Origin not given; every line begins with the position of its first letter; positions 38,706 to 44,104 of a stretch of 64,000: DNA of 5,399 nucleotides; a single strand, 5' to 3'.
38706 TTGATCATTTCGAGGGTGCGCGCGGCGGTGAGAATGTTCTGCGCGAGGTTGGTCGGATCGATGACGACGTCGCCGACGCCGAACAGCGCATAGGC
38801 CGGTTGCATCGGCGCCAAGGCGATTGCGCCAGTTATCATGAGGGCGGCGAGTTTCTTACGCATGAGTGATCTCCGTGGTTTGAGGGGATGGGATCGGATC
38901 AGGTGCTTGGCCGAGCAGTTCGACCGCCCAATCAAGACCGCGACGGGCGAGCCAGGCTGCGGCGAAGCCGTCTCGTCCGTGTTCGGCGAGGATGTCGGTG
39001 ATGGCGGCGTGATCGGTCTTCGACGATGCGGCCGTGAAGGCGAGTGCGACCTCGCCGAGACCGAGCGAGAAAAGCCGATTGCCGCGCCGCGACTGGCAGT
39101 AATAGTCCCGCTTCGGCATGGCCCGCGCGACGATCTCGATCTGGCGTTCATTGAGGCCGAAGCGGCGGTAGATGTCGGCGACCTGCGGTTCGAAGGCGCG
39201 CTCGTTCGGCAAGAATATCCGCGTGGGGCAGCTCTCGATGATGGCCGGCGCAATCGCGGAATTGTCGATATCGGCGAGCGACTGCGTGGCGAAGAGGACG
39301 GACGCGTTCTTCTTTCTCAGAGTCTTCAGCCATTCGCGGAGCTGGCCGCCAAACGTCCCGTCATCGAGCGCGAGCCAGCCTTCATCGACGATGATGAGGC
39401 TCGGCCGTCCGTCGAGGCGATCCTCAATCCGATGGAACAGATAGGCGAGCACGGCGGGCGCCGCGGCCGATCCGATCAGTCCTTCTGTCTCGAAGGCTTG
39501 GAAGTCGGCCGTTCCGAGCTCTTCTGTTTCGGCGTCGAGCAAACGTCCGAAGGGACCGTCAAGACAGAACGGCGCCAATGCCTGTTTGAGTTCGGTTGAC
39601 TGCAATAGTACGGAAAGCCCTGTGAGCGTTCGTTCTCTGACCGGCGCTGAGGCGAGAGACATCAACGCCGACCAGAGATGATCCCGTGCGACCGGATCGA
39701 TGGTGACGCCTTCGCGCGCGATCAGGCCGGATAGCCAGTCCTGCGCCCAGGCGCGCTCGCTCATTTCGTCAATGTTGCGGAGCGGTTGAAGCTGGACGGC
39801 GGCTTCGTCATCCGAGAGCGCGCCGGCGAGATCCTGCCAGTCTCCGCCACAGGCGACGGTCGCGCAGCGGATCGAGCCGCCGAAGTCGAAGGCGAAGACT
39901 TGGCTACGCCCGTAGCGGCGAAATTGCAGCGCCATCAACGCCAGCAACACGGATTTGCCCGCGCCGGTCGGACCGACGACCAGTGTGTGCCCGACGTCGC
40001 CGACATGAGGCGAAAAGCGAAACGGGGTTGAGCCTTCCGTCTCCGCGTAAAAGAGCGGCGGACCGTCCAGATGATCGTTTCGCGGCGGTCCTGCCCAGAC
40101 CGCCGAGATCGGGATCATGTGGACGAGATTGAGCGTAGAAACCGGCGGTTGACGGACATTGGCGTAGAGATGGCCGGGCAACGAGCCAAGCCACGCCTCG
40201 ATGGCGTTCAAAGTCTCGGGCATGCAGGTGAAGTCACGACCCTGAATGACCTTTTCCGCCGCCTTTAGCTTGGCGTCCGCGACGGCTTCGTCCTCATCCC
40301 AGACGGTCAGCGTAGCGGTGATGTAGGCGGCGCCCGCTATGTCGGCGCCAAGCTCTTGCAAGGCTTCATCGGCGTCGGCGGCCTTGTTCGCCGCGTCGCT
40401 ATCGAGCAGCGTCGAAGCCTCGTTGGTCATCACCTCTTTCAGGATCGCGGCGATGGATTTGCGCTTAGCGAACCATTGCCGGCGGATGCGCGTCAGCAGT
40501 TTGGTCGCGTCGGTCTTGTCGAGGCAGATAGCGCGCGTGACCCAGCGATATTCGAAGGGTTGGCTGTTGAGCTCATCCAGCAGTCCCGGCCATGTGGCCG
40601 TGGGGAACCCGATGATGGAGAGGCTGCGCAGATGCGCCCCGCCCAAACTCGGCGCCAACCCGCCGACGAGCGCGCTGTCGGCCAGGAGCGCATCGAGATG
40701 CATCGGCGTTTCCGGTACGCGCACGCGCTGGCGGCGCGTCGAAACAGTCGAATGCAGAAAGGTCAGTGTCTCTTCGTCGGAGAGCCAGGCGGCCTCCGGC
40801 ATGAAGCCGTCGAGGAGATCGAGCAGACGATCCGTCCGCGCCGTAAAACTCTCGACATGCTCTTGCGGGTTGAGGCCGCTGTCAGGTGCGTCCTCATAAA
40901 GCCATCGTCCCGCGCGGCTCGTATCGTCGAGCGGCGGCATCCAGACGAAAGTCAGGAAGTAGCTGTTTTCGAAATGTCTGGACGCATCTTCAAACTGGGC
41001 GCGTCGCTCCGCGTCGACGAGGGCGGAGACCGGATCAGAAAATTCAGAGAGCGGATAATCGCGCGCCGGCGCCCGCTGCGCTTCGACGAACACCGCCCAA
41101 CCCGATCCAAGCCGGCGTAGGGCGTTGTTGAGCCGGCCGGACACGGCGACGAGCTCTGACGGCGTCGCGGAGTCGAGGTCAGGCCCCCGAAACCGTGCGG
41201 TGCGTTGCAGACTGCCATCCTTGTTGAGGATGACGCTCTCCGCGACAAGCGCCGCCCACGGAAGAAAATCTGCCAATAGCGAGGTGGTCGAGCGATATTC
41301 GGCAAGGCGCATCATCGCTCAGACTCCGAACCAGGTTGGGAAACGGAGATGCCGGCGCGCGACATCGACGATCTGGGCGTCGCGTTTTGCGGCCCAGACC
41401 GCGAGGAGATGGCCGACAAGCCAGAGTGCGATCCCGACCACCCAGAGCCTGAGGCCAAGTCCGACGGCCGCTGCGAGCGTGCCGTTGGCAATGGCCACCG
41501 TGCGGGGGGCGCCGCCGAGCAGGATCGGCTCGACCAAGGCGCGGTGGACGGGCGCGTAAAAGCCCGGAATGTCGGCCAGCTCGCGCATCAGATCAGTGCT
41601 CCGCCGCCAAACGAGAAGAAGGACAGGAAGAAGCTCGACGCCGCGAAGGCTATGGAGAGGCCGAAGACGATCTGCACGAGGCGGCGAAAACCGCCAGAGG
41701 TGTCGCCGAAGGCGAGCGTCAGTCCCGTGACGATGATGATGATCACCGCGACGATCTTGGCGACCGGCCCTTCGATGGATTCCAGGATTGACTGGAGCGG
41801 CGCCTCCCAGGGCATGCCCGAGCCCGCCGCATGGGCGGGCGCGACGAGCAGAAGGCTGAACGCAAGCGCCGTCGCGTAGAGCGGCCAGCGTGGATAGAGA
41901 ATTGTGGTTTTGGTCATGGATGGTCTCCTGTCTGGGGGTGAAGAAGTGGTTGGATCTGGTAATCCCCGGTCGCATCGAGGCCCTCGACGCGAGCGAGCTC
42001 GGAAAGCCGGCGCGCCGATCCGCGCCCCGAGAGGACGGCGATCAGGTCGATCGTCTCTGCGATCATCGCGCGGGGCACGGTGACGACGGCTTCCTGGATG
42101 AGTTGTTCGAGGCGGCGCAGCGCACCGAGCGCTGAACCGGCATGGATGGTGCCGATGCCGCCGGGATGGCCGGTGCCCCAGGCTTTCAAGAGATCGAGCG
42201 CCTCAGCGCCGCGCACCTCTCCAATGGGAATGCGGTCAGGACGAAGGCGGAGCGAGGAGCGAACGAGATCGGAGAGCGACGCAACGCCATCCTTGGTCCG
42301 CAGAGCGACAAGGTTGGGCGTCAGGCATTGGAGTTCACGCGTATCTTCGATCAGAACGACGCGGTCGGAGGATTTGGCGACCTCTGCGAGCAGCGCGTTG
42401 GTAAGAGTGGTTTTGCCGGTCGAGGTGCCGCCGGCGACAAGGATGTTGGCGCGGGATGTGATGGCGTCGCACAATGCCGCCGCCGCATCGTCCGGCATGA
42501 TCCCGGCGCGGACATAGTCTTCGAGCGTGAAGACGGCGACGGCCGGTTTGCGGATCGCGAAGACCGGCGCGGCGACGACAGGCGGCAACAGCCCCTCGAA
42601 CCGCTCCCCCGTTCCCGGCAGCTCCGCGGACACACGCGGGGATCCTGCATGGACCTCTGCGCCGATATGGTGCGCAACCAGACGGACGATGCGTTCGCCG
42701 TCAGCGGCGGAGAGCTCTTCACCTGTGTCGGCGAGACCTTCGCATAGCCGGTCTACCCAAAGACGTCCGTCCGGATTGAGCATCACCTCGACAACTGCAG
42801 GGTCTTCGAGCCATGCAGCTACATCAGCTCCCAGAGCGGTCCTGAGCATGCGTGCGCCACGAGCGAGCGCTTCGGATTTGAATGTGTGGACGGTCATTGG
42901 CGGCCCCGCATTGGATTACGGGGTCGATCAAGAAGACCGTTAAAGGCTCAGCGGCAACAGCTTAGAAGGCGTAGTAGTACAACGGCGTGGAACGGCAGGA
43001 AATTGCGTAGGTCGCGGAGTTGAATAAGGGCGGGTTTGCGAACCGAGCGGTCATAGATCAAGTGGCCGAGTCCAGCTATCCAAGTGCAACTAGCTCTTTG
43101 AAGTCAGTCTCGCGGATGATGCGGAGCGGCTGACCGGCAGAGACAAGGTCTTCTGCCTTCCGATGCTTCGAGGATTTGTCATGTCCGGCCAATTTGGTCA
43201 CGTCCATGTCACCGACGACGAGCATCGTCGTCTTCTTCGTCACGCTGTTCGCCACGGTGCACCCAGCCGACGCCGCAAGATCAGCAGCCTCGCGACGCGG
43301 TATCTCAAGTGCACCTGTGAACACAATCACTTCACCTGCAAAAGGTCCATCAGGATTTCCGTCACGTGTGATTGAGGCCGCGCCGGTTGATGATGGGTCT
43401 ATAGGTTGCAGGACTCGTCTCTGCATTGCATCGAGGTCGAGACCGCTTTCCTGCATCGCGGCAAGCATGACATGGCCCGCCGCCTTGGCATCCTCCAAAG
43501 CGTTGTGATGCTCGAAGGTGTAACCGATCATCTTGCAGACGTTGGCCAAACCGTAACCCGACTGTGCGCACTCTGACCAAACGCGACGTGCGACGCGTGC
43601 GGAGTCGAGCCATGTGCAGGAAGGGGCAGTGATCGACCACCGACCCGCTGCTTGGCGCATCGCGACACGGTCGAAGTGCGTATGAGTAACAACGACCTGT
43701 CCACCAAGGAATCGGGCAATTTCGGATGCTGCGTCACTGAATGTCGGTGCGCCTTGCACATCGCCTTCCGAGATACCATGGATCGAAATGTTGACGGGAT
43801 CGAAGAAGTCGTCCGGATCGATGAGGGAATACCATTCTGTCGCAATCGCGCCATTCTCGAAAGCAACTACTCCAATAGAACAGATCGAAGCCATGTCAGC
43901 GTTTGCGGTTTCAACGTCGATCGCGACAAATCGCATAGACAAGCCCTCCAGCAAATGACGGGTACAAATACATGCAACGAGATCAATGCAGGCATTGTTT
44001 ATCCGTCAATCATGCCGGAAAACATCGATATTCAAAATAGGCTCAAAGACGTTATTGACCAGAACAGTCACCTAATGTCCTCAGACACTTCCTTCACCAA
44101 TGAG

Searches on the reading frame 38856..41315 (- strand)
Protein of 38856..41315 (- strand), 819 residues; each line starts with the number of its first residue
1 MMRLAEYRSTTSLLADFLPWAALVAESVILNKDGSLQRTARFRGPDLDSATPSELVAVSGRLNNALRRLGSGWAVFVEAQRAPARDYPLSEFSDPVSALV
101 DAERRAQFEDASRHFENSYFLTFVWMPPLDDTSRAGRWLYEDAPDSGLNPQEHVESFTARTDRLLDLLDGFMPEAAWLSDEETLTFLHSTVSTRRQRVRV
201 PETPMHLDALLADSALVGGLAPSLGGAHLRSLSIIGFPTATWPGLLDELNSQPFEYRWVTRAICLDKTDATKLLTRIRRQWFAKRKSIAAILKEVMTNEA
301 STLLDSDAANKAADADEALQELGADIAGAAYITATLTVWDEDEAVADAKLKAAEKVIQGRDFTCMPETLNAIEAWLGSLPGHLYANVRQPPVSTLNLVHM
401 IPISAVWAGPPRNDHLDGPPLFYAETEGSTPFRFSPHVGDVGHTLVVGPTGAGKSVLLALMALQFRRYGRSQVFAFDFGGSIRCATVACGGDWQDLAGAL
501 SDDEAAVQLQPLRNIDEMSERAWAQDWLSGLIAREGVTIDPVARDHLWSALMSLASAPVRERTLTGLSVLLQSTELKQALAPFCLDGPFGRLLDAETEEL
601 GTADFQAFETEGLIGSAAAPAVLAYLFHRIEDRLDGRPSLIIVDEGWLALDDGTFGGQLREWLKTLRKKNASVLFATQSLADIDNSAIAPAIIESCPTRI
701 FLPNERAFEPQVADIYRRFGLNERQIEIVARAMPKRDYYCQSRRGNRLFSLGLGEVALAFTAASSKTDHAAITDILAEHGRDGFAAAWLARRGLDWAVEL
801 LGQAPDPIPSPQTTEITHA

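Call 31: search_protein_families(library=pfam, proteins=[window:38856-41315:-], max_evalue=0.001)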
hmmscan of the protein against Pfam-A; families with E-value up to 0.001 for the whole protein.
window:38856-41315:- (819 aa): 3 families
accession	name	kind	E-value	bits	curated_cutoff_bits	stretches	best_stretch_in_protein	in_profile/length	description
PF19044.6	P-loop_TraG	-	7e-11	41.8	25.8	1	579-730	187-343/413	TraG P-loop domain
PF03135.19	CagE_TrbE_VirB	-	2e-08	34.9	21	1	181-388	14-204/204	CagE, TrbE, VirB family, component of type IV transporter system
PF13401.12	AAA_22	-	0.00032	21.5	27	0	442-473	6-37/130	AAA domain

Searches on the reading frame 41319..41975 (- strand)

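Call 31: search_protein_families(library=pfam, proteins=[window:41319-41975:-], max_evalue=0.001)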
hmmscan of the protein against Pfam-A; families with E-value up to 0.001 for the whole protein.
window:41319-41975:- (218 aa): 1 family
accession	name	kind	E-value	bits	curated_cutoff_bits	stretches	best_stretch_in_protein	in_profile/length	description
PF05101.18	VirB3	-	1.3e-05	25.9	23.9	1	142-206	4-67/84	Type IV secretory pathway, VirB3-like protein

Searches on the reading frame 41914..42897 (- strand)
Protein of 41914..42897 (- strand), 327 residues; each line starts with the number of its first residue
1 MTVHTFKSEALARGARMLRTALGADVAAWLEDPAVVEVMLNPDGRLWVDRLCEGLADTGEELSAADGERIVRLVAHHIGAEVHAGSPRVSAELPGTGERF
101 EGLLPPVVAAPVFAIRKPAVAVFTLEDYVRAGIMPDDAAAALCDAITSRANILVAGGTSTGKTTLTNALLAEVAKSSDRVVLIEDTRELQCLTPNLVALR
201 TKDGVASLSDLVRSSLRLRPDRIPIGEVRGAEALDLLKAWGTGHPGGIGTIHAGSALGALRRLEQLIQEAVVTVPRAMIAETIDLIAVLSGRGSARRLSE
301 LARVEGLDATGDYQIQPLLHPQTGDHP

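Call 31: search_protein_families(library=pfam, proteins=[window:41914-42897:-], max_evalue=0.001)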
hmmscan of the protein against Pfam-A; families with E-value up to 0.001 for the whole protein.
window:41914-42897:- (327 aa): 4 families
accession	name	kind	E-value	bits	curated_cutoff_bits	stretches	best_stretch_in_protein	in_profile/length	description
PF00437.27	T2SSE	-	7.8e-34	117.4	24.9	1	106-287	100-273/370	Type II/IV secretion system protein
PF06414.18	Zeta_toxin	-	4.7e-05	23.4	22.3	1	150-214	17-78/199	Zeta toxin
PF13191.12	AAA_16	-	0.00034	21.6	32.6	1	140-235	14-115/167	AAA ATPase domain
PF01580.24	FtsK_SpoIIIE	-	0.00075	19.4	24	0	142-175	32-65/221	FtsK/SpoIIIE family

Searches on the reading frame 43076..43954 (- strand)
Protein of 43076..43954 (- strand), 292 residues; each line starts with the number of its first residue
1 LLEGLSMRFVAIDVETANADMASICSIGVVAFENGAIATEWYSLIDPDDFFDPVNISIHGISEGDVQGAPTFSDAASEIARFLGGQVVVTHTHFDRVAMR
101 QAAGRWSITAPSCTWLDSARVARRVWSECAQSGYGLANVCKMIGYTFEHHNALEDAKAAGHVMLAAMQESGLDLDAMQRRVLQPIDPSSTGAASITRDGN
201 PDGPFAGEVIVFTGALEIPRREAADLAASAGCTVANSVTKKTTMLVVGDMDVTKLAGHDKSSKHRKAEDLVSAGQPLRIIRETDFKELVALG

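Call 31: search_protein_families(library=pfam, proteins=[window:43076-43954:-], max_evalue=0.001)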
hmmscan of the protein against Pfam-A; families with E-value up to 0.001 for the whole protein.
window:43076-43954:- (292 aa): 3 families
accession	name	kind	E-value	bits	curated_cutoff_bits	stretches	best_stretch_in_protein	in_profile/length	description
PF00929.31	RNase_T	-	2.1e-17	64.6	24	1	10-160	1-161/164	Exonuclease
PF16473.11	Rv2179c-like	-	2.6e-10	40.7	27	1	10-162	3-172/177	3'-5' exoribonuclease Rv2179c-like domain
PF00533.33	BRCT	-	9.9e-07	29.3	21.3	1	201-267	2-61/78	BRCA1 C Terminus (BRCT) domain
